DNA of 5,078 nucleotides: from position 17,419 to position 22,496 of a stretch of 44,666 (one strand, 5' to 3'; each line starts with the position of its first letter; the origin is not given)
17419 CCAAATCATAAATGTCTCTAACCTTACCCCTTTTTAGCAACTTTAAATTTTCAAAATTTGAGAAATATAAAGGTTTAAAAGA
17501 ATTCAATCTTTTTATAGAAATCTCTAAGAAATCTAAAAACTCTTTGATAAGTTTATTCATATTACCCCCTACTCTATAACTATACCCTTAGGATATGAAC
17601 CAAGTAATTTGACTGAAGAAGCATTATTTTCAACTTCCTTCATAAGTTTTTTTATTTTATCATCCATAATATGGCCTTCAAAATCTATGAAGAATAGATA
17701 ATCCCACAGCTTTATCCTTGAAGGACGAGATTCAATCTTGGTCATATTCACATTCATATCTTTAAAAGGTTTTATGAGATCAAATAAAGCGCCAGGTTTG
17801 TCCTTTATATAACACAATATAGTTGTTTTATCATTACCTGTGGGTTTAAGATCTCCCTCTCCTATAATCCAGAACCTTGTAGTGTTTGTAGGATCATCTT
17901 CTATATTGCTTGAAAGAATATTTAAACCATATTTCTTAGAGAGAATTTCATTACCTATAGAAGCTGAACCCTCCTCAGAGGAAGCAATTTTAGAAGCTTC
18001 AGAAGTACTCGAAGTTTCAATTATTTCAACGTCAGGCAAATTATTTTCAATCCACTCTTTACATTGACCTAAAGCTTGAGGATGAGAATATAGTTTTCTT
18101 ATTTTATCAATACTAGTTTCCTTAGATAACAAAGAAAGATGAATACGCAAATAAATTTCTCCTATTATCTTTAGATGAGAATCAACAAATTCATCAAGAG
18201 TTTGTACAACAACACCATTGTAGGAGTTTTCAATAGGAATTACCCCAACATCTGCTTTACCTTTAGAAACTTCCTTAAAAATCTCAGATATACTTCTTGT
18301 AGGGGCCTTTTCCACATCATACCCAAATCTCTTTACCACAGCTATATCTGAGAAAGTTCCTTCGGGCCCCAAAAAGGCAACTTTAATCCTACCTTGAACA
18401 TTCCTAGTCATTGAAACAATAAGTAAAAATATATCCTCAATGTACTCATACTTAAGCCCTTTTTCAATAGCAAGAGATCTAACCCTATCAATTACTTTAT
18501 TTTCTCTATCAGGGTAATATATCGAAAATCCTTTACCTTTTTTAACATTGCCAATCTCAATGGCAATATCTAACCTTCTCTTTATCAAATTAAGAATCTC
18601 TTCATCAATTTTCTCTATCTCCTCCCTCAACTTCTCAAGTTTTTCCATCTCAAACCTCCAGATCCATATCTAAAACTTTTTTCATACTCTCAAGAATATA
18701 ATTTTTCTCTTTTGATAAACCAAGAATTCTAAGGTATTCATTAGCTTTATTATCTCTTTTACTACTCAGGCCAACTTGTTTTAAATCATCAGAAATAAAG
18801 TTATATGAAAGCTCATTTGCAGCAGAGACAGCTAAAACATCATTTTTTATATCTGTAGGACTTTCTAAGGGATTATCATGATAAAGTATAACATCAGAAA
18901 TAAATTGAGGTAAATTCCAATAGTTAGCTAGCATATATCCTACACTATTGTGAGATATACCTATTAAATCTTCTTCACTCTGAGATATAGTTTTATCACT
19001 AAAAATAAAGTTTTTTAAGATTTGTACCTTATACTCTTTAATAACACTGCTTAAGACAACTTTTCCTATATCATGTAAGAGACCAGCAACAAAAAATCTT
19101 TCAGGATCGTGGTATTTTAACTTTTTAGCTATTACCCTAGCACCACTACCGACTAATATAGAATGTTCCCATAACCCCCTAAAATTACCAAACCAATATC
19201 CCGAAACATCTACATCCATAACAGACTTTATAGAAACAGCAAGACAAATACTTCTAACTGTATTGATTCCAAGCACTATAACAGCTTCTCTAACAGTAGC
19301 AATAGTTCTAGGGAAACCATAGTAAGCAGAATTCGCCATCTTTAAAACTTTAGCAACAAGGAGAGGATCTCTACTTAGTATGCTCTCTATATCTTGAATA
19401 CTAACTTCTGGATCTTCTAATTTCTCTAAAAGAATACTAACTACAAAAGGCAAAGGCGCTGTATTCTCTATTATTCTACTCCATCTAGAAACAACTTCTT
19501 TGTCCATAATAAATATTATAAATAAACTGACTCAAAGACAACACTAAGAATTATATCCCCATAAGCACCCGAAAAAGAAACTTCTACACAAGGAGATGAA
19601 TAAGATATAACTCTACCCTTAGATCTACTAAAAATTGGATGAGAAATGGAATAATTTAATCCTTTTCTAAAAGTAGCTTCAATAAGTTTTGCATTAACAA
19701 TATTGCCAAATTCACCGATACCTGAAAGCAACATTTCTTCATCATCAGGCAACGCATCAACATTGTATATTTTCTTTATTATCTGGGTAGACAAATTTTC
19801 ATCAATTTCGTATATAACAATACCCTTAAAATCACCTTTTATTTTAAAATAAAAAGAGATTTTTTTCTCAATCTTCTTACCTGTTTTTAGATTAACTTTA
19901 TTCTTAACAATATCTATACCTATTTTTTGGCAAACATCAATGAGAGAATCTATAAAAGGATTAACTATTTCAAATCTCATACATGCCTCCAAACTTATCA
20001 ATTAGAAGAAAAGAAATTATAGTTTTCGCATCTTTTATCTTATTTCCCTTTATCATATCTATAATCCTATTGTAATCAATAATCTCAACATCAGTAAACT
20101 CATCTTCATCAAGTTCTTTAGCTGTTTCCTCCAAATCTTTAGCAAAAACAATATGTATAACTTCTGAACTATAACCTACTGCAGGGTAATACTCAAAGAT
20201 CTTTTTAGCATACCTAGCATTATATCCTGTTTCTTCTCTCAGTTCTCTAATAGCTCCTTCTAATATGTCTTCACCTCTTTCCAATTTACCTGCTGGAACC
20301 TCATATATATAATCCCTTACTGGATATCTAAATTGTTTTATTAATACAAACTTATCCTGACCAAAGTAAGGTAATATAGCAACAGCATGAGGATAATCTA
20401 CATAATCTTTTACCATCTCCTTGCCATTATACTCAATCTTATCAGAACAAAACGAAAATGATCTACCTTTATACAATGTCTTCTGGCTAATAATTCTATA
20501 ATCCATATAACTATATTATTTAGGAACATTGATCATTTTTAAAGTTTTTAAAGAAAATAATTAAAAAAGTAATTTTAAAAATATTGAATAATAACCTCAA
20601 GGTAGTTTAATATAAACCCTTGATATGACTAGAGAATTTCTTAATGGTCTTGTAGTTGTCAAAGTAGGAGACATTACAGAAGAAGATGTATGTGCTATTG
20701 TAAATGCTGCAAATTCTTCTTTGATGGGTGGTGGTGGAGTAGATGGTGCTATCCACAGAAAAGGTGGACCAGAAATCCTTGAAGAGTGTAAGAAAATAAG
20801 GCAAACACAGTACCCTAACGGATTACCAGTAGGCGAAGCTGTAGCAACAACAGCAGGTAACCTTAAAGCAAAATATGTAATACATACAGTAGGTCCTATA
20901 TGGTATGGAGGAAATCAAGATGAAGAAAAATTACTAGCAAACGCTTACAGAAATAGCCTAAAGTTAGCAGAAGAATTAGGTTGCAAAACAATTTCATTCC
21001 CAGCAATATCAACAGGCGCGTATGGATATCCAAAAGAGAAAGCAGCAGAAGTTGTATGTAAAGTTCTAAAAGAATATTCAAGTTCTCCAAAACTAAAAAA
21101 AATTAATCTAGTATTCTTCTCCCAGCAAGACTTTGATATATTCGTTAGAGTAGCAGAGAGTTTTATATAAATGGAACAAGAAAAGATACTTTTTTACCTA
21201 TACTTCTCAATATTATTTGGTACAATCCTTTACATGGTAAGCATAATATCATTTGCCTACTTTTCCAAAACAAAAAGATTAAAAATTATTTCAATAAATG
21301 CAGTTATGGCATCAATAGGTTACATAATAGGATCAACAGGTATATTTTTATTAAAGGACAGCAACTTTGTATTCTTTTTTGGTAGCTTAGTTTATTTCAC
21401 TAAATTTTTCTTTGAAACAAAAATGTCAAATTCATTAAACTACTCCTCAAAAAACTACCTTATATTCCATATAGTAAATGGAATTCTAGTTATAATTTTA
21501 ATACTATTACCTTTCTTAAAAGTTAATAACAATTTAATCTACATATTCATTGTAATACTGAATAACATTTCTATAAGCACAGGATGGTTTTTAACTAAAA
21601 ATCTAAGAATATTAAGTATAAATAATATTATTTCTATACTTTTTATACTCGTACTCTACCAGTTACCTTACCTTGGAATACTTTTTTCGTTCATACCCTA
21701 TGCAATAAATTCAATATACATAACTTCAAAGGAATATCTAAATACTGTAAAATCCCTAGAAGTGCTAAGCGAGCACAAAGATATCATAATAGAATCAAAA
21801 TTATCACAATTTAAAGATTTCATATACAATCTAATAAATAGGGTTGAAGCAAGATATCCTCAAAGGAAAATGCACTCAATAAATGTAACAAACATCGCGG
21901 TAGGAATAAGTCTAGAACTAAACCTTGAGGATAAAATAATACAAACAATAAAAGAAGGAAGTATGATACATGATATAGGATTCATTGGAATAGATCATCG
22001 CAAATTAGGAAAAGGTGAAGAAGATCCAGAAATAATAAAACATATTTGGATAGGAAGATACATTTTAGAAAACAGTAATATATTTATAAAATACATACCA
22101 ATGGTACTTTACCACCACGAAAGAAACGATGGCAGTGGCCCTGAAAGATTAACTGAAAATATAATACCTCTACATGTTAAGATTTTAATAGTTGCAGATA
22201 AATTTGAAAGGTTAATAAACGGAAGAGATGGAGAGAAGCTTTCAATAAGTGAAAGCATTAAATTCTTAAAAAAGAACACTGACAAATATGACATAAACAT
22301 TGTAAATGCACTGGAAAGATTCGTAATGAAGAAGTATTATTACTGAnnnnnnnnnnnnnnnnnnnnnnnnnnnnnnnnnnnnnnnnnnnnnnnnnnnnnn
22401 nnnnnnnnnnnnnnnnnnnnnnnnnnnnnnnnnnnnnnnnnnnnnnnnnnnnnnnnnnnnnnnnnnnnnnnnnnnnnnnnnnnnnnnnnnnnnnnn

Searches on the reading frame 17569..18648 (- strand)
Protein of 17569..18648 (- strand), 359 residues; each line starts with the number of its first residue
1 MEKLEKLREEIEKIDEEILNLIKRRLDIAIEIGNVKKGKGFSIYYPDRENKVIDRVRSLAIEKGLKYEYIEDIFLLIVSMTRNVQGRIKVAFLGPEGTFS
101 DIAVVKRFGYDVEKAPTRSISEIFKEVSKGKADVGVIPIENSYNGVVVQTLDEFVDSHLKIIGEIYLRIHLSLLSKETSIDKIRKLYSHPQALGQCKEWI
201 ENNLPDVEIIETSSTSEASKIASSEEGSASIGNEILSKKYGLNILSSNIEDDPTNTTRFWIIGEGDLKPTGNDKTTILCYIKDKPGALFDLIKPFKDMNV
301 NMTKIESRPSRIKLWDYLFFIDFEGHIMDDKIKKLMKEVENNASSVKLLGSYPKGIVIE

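Call 66: search_protein_families(library=pfam, proteins=[window:17569-18648:-], max_evalue=0.001)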
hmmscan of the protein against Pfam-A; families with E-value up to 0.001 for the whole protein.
window:17569-18648:- (359 aa): 3 families
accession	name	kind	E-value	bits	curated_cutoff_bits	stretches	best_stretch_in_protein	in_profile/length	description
PF00800.23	PDT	-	9.9e-63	211.6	25.2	1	90-264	1-178/181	Prephenate dehydratase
PF01817.26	CM_2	-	6.3e-21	74.8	27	1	7-85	1-79/80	Chorismate mutase type II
PF01842.31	ACT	-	2.9e-12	46.6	27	1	275-340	1-65/66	ACT domain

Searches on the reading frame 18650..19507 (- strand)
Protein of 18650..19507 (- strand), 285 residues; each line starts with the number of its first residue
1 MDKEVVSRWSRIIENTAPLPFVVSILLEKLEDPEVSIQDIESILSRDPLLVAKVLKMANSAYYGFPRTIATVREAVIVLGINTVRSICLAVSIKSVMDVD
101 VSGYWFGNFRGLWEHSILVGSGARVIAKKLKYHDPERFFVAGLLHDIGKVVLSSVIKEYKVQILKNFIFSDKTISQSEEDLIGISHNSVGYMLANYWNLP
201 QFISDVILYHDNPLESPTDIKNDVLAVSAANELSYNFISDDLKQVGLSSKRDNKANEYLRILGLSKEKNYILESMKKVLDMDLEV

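Call 66: search_protein_families(library=pfam, proteins=[window:18650-19507:-], max_evalue=0.001)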
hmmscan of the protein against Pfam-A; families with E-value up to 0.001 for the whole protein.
window:18650-19507:- (285 aa): 2 families
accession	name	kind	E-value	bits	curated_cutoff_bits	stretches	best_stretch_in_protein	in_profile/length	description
PF08668.18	HDOD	-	2.8e-57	193.8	22.9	1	18-213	3-196/196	HDOD domain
PF01966.28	HD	-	2.4e-11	44.4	22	1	113-233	2-113/116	HD domain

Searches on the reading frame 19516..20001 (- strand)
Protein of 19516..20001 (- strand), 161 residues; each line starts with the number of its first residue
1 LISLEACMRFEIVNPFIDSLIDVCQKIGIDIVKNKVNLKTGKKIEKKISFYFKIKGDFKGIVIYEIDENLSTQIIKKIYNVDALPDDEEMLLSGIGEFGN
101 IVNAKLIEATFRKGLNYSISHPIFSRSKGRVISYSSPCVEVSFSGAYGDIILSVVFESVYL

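Call 66: search_protein_families(library=pfam, proteins=[window:19516-20001:-], max_evalue=0.001)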
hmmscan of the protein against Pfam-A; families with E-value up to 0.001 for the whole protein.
window:19516-20001:- (161 aa): 1 family
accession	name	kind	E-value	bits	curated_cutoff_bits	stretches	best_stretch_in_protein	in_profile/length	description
PF13690.11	CheX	-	1.3e-06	28.8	27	1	53-142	6-92/94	Chemotaxis phosphatase CheX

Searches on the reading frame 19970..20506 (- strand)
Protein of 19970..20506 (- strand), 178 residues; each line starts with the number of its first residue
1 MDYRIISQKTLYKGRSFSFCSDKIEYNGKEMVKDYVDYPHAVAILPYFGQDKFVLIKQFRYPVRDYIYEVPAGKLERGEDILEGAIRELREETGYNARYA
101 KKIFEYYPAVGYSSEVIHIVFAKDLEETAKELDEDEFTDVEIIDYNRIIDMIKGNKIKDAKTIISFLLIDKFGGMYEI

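Call 66: search_protein_families(library=pfam, proteins=[window:19970-20506:-], max_evalue=0.001)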
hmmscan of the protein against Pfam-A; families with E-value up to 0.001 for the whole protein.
window:19970-20506:- (178 aa): 1 family
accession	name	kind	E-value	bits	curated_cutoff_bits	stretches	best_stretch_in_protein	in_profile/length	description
PF00293.34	NUDIX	-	1.7e-17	64.1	21.1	1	39-157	3-125/134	NUDIX domain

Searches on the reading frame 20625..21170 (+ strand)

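Call 66: search_protein_families(library=pfam, proteins=[window:20625-21170:+], max_evalue=0.001)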
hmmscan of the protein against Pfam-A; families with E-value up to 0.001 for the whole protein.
window:20625-21170:+ (181 aa): 1 family
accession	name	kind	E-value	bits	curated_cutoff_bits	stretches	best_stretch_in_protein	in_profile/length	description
PF01661.27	Macro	-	1.4e-48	164.1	22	1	26-143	1-117/118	Macro domain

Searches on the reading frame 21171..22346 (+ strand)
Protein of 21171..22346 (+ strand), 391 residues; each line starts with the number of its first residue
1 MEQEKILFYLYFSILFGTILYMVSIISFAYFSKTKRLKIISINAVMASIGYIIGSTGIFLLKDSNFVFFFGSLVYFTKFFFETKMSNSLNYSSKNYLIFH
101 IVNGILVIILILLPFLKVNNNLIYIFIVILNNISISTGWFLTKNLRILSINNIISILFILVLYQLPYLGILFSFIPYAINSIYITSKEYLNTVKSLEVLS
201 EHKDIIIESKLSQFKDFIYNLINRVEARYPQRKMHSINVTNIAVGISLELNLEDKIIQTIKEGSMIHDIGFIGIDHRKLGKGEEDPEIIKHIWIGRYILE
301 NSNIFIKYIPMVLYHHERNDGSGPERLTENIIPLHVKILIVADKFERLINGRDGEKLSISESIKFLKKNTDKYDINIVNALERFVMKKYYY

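Call 66: search_protein_families(library=pfam, proteins=[window:21171-22346:+], max_evalue=0.001)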
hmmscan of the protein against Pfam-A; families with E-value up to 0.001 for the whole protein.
window:21171-22346:+ (391 aa): 2 families
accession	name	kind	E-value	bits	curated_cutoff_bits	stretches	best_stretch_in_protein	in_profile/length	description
PF13487.12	HD_5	-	2e-13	50.9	27.2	1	223-376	5-169/170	HD domain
PF01966.28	HD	-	1.5e-11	45.1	22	1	235-347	4-115/116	HD domain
